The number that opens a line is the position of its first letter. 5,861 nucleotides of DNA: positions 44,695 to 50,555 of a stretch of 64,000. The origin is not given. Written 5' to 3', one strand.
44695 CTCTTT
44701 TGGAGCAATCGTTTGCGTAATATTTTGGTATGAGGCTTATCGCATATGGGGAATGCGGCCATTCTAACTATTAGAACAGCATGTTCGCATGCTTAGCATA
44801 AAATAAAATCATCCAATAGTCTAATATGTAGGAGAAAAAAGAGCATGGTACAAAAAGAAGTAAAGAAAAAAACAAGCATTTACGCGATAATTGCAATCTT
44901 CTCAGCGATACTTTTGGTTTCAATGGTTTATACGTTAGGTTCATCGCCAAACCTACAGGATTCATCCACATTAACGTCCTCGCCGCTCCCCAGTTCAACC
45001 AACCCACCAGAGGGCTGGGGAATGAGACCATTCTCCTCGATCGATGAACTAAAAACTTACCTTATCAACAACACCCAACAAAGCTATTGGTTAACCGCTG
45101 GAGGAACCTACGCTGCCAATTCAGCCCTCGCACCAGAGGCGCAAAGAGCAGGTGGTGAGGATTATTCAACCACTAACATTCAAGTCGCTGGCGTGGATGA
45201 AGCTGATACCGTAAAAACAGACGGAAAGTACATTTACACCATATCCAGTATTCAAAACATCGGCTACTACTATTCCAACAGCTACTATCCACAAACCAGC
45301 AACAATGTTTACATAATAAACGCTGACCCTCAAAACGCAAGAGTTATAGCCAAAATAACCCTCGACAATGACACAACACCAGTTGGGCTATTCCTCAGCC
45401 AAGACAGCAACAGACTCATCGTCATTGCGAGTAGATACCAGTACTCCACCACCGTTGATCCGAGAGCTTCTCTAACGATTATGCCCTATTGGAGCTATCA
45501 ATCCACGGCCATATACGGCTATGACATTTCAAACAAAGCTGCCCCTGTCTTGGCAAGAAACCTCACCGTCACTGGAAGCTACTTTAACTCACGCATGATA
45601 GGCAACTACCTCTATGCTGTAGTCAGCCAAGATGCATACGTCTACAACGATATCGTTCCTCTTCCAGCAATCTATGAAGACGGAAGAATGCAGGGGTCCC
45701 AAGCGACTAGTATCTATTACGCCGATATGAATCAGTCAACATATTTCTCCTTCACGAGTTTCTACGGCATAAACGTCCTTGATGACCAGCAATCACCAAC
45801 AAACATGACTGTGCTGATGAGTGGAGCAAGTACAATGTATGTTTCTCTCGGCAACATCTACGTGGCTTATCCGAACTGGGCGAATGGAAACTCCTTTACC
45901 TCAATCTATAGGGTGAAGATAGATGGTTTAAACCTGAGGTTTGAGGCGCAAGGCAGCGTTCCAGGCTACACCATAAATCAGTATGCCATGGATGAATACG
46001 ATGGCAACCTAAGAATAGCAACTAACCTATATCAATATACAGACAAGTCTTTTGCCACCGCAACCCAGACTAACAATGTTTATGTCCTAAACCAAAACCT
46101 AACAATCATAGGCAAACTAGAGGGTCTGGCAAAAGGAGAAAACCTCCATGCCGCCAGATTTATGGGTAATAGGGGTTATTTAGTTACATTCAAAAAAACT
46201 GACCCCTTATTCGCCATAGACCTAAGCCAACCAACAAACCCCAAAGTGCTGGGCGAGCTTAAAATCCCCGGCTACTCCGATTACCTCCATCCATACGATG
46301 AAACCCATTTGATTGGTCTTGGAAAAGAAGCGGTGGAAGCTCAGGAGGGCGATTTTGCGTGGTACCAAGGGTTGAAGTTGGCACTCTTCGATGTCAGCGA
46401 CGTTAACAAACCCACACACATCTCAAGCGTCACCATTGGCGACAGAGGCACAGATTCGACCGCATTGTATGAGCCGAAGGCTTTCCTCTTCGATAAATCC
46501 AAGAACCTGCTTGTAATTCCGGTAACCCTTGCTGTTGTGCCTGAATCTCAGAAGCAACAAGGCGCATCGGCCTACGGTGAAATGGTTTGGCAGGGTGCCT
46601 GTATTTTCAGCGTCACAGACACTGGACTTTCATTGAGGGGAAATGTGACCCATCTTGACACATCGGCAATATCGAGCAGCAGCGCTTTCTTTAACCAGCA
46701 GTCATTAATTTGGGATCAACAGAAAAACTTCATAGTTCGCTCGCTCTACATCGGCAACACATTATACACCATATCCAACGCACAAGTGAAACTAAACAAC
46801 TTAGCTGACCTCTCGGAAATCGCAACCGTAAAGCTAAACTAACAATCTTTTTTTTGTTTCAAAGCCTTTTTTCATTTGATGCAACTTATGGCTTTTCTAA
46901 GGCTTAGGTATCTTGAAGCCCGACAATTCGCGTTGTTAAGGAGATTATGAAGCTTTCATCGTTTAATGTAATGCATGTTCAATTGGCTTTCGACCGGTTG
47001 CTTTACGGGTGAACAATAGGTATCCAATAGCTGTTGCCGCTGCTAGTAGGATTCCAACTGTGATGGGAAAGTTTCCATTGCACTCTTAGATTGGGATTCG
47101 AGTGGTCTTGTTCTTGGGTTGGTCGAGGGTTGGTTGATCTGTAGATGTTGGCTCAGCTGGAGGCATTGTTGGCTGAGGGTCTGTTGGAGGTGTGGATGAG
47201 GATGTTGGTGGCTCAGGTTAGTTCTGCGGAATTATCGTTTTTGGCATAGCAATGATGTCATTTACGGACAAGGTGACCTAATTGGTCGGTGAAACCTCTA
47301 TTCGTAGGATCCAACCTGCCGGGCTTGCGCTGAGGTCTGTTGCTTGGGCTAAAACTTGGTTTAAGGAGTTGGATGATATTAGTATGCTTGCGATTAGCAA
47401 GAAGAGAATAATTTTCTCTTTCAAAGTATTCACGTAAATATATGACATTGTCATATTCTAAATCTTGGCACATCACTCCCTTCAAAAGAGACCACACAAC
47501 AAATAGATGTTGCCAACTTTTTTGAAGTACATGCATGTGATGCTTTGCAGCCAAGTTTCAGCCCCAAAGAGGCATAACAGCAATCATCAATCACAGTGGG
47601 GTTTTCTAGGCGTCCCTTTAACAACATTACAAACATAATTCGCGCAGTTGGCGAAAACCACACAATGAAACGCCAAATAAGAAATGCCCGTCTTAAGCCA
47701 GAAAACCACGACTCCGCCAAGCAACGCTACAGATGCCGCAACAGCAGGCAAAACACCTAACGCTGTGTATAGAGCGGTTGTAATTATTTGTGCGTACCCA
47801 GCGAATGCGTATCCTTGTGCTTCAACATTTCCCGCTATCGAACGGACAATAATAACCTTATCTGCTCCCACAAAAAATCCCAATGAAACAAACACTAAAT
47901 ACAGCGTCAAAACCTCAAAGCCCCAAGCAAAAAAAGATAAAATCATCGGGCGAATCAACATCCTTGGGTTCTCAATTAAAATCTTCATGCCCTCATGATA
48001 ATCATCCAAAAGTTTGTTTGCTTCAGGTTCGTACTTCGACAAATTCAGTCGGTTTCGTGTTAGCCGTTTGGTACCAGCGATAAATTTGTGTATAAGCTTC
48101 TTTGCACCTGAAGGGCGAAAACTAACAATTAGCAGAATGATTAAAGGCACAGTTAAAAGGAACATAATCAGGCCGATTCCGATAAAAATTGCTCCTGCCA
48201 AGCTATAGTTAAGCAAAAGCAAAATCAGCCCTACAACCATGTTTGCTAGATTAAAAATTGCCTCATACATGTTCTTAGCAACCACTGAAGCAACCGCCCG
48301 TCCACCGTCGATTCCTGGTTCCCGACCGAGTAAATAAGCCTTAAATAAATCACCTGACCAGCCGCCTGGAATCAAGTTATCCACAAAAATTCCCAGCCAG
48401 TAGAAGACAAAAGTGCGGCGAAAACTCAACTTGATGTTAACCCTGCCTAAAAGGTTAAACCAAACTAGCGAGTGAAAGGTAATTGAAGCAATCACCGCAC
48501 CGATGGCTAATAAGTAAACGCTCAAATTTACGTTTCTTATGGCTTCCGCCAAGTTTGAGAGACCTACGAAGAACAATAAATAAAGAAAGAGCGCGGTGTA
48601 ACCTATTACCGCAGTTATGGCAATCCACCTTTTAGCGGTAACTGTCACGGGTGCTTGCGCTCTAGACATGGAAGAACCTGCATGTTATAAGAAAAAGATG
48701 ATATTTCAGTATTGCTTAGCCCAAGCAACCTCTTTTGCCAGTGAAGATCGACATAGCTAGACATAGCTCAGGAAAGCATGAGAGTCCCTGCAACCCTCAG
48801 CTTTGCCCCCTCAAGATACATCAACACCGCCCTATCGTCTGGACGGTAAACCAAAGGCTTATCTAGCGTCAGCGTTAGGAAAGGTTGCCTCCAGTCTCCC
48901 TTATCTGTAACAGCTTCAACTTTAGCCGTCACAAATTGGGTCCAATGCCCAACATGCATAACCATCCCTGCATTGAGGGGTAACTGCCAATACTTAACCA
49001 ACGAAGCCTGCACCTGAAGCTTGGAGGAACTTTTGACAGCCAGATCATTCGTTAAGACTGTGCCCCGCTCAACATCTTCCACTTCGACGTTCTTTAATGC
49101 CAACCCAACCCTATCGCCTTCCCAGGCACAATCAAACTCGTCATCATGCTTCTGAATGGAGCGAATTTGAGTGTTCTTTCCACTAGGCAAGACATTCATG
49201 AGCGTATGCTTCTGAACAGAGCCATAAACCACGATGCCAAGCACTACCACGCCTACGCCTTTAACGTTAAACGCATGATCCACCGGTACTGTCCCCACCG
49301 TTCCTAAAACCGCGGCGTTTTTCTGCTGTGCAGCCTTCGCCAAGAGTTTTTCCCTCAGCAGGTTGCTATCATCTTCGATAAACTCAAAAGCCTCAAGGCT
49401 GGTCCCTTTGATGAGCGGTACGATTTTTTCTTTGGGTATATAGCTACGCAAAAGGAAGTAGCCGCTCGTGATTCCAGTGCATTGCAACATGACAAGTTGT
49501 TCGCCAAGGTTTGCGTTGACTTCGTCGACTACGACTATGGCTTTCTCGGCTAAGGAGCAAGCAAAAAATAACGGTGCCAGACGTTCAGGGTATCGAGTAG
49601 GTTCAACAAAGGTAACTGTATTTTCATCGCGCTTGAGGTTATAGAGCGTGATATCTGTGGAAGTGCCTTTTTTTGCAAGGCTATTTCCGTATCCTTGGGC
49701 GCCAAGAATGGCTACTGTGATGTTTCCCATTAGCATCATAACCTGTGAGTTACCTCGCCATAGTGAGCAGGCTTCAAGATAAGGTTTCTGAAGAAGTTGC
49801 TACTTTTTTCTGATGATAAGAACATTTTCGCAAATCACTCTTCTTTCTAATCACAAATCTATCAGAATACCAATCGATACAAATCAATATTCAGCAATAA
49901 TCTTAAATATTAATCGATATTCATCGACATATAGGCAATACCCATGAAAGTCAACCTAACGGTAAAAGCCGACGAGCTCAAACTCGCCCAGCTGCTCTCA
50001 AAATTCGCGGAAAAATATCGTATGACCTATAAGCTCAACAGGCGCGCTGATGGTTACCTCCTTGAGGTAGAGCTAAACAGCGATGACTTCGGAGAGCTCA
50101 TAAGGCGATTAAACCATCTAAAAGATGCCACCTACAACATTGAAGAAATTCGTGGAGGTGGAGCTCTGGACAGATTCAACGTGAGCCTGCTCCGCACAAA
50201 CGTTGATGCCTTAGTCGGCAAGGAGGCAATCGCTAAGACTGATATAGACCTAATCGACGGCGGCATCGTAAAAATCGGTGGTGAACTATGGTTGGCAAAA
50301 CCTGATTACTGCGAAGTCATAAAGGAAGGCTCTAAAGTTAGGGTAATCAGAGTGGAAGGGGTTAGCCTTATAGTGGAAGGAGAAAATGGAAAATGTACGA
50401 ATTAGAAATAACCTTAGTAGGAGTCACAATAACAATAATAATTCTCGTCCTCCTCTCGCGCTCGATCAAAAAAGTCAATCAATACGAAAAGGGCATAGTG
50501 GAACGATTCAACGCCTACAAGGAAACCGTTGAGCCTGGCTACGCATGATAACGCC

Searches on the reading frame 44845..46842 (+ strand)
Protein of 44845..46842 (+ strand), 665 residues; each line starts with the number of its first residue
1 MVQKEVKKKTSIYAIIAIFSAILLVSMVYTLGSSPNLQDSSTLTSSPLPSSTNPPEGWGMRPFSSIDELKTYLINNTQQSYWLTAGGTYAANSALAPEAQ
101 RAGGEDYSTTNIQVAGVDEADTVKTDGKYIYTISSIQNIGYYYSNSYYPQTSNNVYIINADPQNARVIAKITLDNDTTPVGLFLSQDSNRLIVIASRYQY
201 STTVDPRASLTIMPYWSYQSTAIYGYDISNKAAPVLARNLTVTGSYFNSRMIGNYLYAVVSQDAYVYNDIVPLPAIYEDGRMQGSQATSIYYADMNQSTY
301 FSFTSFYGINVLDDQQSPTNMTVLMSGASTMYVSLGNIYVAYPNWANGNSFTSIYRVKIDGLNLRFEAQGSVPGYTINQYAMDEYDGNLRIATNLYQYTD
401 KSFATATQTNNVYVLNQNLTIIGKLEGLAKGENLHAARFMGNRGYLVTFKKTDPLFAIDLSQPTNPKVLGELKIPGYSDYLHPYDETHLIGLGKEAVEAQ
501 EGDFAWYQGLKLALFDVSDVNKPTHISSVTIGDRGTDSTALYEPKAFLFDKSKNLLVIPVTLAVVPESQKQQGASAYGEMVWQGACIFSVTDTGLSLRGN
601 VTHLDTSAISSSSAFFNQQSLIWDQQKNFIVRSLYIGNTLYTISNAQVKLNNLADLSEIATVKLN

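Call 88: search_protein_families(library=pfam, proteins=[window:44845-46842:+], max_evalue=0.00001)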
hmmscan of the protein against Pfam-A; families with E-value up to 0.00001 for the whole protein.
window:44845-46842:+ (665 aa): 1 family
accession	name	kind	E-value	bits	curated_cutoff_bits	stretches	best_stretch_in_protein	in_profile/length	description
PF09826.15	Beta_propel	-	6.6e-150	500.7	22.4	1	107-655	1-494/495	Beta propeller domain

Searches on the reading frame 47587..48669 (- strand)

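Call 88: search_protein_families(library=pfam, proteins=[window:47587-48669:-], max_evalue=0.00001)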
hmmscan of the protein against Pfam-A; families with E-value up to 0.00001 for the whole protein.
window:47587-48669:- (360 aa): 1 family
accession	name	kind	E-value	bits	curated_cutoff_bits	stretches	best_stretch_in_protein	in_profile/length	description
PF03706.18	LPG_synthase_TM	-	1.2e-32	114.1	33.4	1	26-326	6-298/302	Lysylphosphatidylglycerol synthase TM region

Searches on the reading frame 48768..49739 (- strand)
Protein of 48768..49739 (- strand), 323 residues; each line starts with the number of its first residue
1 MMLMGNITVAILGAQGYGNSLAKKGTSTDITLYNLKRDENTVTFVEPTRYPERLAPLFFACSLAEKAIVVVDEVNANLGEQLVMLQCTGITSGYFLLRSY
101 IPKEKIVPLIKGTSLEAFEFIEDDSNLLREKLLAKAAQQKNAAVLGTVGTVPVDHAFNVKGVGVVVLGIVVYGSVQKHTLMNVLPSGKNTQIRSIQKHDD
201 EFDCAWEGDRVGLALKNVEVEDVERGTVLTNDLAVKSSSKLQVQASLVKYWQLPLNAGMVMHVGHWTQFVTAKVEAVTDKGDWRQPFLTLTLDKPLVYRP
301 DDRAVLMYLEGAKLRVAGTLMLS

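Call 50: search_protein_families(library=pfam, proteins=[window:48768-49739:-], max_evalue=0.001)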
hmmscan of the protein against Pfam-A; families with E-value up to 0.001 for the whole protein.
window:48768-49739:- (323 aa): 1 family
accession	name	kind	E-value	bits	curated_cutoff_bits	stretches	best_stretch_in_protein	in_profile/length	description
PF03144.31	GTP_EFTU_D2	-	1.3e-10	42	30.3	1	163-230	1-73/73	Elongation factor Tu domain 2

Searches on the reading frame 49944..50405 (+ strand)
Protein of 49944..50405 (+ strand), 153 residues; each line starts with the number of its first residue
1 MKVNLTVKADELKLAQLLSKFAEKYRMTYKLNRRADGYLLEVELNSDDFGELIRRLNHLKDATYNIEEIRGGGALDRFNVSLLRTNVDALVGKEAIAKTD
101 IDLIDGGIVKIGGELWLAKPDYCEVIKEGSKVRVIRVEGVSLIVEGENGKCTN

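Call 50: search_protein_families(library=pfam, proteins=[window:49944-50405:+], max_evalue=0.001)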
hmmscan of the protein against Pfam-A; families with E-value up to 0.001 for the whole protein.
window:49944-50405:+ (153 aa): 1 family
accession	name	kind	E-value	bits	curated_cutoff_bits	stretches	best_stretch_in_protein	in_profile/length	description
PF01957.25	NfeD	-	1.3e-14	54.6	29.1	1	87-145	1-56/57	NfeD-like C-terminal, partner-binding domain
